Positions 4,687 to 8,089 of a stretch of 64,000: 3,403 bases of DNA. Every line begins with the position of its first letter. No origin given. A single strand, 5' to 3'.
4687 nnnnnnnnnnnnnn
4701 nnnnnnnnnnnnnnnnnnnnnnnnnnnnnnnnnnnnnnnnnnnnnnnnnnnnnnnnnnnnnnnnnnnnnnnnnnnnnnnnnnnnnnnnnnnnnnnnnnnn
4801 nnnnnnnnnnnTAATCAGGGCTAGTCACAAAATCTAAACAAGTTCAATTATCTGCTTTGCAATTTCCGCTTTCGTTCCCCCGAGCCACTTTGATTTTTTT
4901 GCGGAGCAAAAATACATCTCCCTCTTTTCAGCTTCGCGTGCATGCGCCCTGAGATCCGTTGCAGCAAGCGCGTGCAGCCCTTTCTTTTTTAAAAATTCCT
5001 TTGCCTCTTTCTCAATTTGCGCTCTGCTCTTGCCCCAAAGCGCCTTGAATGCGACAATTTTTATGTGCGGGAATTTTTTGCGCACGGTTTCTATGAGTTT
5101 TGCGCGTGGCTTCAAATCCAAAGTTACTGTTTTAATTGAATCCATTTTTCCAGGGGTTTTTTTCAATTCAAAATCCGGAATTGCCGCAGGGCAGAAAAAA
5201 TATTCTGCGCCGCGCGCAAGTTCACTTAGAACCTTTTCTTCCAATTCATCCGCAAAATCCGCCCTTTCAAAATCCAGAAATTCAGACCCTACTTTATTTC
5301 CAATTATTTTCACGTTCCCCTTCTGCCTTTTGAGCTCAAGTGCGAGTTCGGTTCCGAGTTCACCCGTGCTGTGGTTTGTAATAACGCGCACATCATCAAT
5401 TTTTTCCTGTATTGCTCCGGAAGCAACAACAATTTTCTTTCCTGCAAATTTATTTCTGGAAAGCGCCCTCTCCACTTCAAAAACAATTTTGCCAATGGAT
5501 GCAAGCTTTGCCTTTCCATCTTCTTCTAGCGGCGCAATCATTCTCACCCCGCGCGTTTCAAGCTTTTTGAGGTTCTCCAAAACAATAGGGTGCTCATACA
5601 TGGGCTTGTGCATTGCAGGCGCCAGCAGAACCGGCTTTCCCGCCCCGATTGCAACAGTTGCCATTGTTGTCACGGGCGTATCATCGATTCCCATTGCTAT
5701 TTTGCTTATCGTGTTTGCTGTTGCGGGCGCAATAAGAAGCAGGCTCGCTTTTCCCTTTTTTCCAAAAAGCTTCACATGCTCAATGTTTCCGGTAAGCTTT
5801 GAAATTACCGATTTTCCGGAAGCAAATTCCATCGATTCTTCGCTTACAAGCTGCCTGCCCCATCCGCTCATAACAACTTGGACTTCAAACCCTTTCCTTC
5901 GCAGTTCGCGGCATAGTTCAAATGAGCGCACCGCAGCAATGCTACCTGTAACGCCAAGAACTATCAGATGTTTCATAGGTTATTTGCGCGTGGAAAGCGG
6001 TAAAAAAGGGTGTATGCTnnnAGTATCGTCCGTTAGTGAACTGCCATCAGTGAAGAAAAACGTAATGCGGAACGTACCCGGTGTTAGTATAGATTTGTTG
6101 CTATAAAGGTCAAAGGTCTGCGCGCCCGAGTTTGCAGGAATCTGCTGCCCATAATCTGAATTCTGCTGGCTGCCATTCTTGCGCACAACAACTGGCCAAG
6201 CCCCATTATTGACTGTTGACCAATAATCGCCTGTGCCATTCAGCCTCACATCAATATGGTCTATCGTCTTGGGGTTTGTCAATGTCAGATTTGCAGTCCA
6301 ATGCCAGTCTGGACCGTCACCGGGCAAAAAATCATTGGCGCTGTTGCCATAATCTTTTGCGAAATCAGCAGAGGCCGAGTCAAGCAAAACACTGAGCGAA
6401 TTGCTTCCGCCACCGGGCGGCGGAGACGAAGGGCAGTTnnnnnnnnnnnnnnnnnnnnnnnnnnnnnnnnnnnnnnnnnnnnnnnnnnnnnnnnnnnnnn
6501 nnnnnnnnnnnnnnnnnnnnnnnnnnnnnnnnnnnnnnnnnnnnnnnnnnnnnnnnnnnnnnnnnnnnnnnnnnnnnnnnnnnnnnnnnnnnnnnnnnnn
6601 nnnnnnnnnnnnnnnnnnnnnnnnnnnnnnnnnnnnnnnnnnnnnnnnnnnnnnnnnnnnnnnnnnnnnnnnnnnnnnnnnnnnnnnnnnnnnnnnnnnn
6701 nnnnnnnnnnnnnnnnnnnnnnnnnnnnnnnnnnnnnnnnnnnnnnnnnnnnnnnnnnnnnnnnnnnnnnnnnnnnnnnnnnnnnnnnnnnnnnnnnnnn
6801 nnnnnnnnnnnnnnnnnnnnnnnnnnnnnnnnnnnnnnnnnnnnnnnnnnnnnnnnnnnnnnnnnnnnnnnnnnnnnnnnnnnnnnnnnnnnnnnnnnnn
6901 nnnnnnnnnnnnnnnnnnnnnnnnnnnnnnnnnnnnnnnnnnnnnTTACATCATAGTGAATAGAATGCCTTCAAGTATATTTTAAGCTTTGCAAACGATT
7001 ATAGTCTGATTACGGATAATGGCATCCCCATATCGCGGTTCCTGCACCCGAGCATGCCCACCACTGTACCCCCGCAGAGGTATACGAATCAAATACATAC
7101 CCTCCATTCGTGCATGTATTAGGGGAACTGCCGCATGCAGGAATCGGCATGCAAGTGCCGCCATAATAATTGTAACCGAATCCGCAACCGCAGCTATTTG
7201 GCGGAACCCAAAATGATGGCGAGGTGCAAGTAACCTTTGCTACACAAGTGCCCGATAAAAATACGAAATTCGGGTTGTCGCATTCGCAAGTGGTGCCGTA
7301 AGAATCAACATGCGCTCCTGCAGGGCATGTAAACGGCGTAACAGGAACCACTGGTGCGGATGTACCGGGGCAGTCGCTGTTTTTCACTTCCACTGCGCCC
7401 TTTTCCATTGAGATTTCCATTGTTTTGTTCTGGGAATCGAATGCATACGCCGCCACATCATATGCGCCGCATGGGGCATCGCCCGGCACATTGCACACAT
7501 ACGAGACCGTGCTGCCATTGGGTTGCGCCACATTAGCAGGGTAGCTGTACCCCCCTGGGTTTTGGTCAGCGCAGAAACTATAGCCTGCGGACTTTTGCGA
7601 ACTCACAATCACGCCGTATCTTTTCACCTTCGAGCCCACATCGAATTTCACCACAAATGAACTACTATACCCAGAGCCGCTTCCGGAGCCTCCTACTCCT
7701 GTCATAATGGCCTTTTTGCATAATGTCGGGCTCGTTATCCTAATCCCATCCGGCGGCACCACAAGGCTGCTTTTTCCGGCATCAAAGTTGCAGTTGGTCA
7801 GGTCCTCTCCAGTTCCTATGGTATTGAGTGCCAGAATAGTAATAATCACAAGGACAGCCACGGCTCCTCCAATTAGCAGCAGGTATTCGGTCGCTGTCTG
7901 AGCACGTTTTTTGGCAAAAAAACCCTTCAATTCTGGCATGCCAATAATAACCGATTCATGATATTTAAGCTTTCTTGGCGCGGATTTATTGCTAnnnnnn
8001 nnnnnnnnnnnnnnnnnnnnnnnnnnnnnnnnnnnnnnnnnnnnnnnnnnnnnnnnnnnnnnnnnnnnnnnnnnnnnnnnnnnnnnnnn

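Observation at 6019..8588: Tandem array of three pilin-like paralogs: conserved class III signal peptide and core, (Gly-Ser)n linker, divergent C-terminal modules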

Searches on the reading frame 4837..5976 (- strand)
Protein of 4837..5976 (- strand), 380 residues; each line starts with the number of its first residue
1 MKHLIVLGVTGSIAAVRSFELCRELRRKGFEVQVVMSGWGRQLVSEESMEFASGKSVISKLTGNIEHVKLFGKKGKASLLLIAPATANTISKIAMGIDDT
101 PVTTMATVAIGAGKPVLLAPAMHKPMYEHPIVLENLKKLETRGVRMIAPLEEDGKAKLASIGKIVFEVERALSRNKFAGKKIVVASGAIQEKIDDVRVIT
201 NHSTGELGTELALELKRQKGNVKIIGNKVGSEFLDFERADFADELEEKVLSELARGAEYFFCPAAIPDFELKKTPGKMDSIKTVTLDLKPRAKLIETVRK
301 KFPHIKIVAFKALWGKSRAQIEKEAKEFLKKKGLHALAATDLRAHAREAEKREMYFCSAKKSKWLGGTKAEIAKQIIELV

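Call 14: search_protein_families(library=pfam, proteins=[window:4837-5976:-], max_evalue=0.001)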
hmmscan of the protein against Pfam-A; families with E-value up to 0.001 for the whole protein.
window:4837-5976:- (380 aa): 2 families
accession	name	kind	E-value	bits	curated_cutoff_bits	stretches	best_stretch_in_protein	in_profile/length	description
PF02441.25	Flavoprotein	-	9.3e-33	113.5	22.7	1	5-169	3-159/162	Flavoprotein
PF04127.22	DFP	-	6.8e-26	91.7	22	1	178-347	2-174/186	DNA/pantothenate metabolism flavoprotein C-terminal domain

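Call 57: find_related_loci(query=window:4837-5976:-, collection=genome_contigs, flank=6000)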
Query window:4837-5976:- (380 aa) in genome_contigs; peptide patterns used: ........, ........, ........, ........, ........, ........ (x = any residue, [..] = any of these).
208 stretches matched a pattern; 28 encode a relative of the query (tblastn E <= 1e-3); 28 distinct loci.
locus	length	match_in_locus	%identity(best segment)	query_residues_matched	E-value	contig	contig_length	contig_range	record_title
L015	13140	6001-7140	73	1-380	0e+0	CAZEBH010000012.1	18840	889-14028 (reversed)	MAG TPA_asm: uncultured archaeon isolate SRP302447_co1_795 genome assembly, contig: NODE_7808_length_18840_cov_6.198243,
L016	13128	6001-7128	72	1-376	6e-179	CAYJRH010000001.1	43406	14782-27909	MAG TPA_asm: uncultured archaeon isolate ERP125453_co1_38 genome assembly, contig: NODE_646_length_43406_cov_29.415100,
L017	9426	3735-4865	63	1-378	6e-155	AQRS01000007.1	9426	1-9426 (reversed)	Candidatus Iainarchaeum andersonii SCGC AAA011-E11 A11E11DRAFT_contig_36_0.37_C, whole genome shotgun sequence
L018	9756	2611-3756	64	2-377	1e-150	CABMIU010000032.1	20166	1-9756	uncultured archaeon isolate LFW-281_4 genome assembly, contig: LFW2814_38, whole genome shotgun sequence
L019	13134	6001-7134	40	5-380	1e-83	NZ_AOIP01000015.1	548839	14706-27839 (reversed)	Natrialba aegyptia DSM 13077 contig_15, whole genome shotgun sequence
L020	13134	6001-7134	41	5-380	7e-84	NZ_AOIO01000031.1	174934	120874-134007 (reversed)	Natrialba asiatica DSM 12278 contig_31, whole genome shotgun sequence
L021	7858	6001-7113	42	5-378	6e-80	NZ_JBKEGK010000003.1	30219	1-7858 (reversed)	MAG: Natronomonas sp. isolate 3300055005_4 Ga0535677_0000143, whole genome shotgun sequence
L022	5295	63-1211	38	5-376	3e-77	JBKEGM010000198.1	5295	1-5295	MAG: Natrialbaceae archaeon isolate 3300055005_37 Ga0535677_0007495, whole genome shotgun sequence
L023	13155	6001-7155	38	5-378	2e-73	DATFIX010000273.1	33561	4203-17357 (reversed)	MAG TPA_asm: Natrialbaceae archaeon isolate SMAG_U9129 k141_377860, whole genome shotgun sequence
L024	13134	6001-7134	40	5-380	6e-84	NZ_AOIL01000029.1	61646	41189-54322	Natrialba taiwanensis DSM 12281 contig_29, whole genome shotgun sequence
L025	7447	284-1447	36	5-378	2e-64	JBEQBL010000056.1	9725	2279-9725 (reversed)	MAG: Salinarchaeum sp. isolate 04_S200.semibin_refined.124 NODE_2441_length_9725_cov_1.573557, whole genome shotgun sequ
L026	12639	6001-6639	37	5-212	7e-37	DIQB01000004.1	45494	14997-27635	MAG TPA_asm: Firmicutes bacterium UBA5473 UBA5473_contig_6277, whole genome shotgun sequence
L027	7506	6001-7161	30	4-380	1e-36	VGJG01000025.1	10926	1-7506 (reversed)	MAG: Candidatus Aminicenantes bacterium isolate M_DeepCast_400m_m2_293 M_DeepCast_400m_m2_293_Ga0194112_10011530, whole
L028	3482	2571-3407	34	5-269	5e-36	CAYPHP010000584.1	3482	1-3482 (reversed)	MAG TPA_asm: uncultured Acidobacteriota bacterium isolate SRP287453_co1_94 genome assembly, contig: NODE_55144_length_34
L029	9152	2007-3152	29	2-377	6e-36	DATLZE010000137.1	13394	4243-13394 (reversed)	MAG TPA_asm: Burkholderiales bacterium isolate SMAG_U13290 k141_226362, whole genome shotgun sequence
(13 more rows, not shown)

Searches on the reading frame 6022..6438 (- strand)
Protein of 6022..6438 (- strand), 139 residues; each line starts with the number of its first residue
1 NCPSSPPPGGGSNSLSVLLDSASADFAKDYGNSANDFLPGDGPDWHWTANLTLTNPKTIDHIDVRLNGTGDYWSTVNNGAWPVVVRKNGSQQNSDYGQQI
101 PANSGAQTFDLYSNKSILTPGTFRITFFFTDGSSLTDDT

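Call 22: find_homologous_proteins(query=window:6022-6438:-, max_evalue=0.01)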
Query window:6022-6438:-: 11 candidates shared short words with the query, none scored E <= 0.01.

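Call 36: search_solved_structures(query=window:6022-6438:-, max_evalue=10)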
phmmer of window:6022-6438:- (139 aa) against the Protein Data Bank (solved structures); distinct sequences matched with E-value up to 10: 0.

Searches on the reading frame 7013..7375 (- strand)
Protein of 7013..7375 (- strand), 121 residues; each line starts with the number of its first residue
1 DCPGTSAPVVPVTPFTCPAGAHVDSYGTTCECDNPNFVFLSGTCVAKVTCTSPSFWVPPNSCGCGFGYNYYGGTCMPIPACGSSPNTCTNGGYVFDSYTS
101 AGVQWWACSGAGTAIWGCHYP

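Call 37: search_solved_structures(query=window:7013-7375:-, max_evalue=10)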
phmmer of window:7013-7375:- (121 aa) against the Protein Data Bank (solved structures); distinct sequences matched with E-value up to 10: 29.
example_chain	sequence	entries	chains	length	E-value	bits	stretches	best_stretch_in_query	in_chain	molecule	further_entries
6f0q_A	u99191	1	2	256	1.1e-09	41.7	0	7-36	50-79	Pizza6-AYW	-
6i3b_A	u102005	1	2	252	1.2e-09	41.6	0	7-36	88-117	cPizza6-AYW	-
7zq2_A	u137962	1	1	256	3e-09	40.3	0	7-36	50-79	Pizza6-RSH-TSH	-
7zpz_A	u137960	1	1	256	3.5e-09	40.1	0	7-36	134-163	Pizza6-TSR-TSH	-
7zqg_A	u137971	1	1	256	4.3e-09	39.8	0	7-36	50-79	Pizza6-KSH-TSH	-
7zpw_A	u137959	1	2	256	4.6e-09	39.7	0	7-36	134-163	Pizza6-TSK-TSH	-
6i3a_A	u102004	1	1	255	4.7e-09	39.7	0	7-36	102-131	v22Pizza6-AYW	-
6f0s_A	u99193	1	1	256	6.1e-09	39.3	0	7-36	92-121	Pizza6-SYW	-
6i37_A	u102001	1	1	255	1.5e-08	38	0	7-36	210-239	nv1Pizza6-AYW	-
6i38_A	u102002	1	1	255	2.4e-08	37.4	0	7-36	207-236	nv2Pizza6-AYW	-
6qsd_A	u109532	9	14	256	3.2e-08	37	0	7-36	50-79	Pizza6S | Pizza6-S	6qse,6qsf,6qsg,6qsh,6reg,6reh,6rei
7zph_A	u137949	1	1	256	3.5e-08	36.9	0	7-36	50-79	Pizza6-TNK-RSH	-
6f0t_A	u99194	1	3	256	3.9e-08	36.7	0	7-36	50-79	Pizza6-SFW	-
6i39_A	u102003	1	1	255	8e-08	35.7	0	7-36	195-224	v31Pizza6-AYW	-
7zcj_A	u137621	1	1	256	1.1e-07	35.3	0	7-36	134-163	Pizza6-TNH-TSH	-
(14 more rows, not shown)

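Call 73: find_homologous_proteins(query=window:7013-7375:-, max_evalue=0.01)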
Query window:7013-7375:-: 13 candidates shared short words with the query, none scored E <= 0.01.

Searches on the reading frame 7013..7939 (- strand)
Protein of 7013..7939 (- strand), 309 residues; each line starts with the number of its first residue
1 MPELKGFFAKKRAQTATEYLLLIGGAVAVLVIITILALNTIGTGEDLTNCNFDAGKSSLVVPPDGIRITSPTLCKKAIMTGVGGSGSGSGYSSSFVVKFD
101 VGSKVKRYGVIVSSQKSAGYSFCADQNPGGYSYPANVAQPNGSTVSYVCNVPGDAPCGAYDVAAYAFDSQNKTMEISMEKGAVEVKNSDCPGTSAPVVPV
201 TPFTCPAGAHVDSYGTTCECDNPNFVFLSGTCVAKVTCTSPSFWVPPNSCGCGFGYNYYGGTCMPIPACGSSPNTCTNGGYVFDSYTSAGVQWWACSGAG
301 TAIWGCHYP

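Call 8: search_protein_families(library=pfam, proteins=[window:7013-7939:-], max_evalue=1)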
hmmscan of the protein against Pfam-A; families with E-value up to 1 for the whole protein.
window:7013-7939:- (309 aa): 1 family
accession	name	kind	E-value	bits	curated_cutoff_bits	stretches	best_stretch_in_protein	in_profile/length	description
PF04021.17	Class_IIIsignal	-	0.0013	19.1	23.7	1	11-34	1-24/27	Class III signal peptide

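Call 9: search_protein_families(library=ncbifam, proteins=[window:7013-7939:-], max_evalue=1)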
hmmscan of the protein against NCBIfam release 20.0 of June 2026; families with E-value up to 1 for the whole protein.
window:7013-7939:- (309 aa): 1 family
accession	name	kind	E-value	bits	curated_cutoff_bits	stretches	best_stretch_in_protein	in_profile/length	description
NF009730.0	PRK13254.1-4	equivalog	0.04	13.8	310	1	3-39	13-49/165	cytochrome c maturation protein CcmE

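Call 48: predict_structure(alignment_id=A5)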
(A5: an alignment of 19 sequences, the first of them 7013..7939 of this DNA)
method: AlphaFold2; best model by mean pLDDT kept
length: 309 residues; sequences in the alignment: 19
mean_pLDDT: 68.8   pTM: 0.50
mean pLDDT of the five models: 68.8, 68.5, 68.0, 67.1, 65.2
residues with pLDDT >= 90: 74; 70-90: 90; 50-70: 62; < 50: 83
segments of 3 or more residues with pLDDT < 50: 126-132, 196-200, 238-255, 267-309
pLDDT, mean of each block of 10 residues (from residue 1): 54 63 89 83 56 78 93 91 60 88 89 92 62 51 84 91 90 91 87 50 71 77 77 61 36 47 47 43 42 44 43
secondary structure, 60 per line:
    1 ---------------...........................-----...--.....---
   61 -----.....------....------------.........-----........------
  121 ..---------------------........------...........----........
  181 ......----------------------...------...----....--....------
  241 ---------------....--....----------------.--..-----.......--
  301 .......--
elements in order: H16-42 H53-57 E66-70 E77-80 E93-101 E107-114 E144-151 E158-168 E173-186 E209-211 E218-220 E225-228 E231-234 E256-259 E262-265 E292-298 E301-307

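Call 51: find_related_loci(query=window:7013-7939:-, collection=genome_contigs, flank=10000)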
Query window:7013-7939:- (309 aa) in genome_contigs; peptide patterns used: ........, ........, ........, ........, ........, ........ (x = any residue, [..] = any of these).
32 stretches matched a pattern, but none encodes a relative of the query by tblastn (E <= 1e-3).

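Call 53: fold_search(model_id=the predicted structure, library=pdb)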
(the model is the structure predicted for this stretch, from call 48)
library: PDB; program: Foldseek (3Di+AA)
matches with E <= 10: 1957; with E <= 0.001: 1
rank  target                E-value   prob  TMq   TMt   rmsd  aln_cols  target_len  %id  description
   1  9cq4_D                8.5e-04  1.00  0.22  0.50   6.9       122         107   19  G115 gamma delta TCR/CD3 complex bound by OKT3 Fab (released 2025-01-15)
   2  7uar_E                2.9e-03  0.99  0.21  0.43   7.6       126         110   10  Structure of the SARS-CoV-2 S 6P trimer in complex with the neutralizing antibody Fab fragment, C1717 (released 2022-04-27)
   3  9ml6_L                3.4e-03  1.00  0.21  0.48   6.9       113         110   12  Structure of the SARS-CoV-2 Spike 6P in complex with the rabbit M8b-C9 Fab (released 2025-06-04)
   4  9ma7_G                3.6e-03  0.99  0.22  0.48   7.6       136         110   11  Cryo-EM structure of EBV gp350 D123 in complex with neutralizing antibody 1A12 and 1H5 and non-neutralizing antibody 2 (released 2026-03-18)
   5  8yy6_F                4.5e-03  0.99  0.21  0.49   6.9       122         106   16  Structure of a murine monoclonal antibody Fab5 targeting Epstein-Barr virus gB (released 2025-10-15)
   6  9h6u_L                4.5e-03  0.98  0.20  0.43   8.0       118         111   13  SARS-CoV-2 S protein in complex with pT1679 Fab (released 2025-07-23)
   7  8zc5_C                4.5e-03  0.97  0.19  0.42   8.0       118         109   12  SARS-CoV-2 Omicron BA.4 spike trimer (6P) in complex with D1F6 Fab, focused refinement of RBD region (released 2024-05-15)
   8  6djp_D                5.1e-03  0.99  0.21  0.49   7.2       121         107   16  Integrin alpha-v beta-8 in complex with the Fabs 8B8 and 68 (released 2018-07-25)
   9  8dpz_G                5.4e-03  0.98  0.20  0.45   7.1       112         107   12  Local refinement of SARS-CoV-2 vaccine induced antibody DH1338 bound to SARS-CoV-2 HexaPro RBD Spike ectodomain (released 2023-08-02)
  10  6ss6_LLL              6.0e-03  0.98  0.21  0.28   7.8       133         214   11  Structure of arginase-2 in complex with the inhibitory human antigen-binding fragment Fab C0020187 (released 2020-06-10)
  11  8yef_B                6.7e-03  0.99  0.22  0.50   6.9       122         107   13  HPV6 L1 pentamer in complex with Fab F5-77 (released 2025-02-26)
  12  6lkt_B                6.7e-03  0.98  0.21  0.29   7.3       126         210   13  Crystal structure of the Fab fragment of murine monoclonal antibody KH-1 against Human herpesvirus 6B (released 2020-06-17)
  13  7usl_L                6.7e-03  0.97  0.20  0.45   7.5       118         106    8  Integrin alphaM/beta2 ectodomain in complex with adenylate cyclase toxin RTX751 and M1F5 Fab (released 2022-08-17)
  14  9jzp_C                6.7e-03  0.95  0.19  0.25   5.7       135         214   11  Crystal structure of Nir2 C-terminal domain (released 2025-10-15)
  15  9ml9_L                7.9e-03  0.99  0.22  0.29   6.8       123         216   10  Crystal structure of the SARS-CoV-2 RBD in complex with the rabbit M8b-C9 Fab (released 2025-06-04)
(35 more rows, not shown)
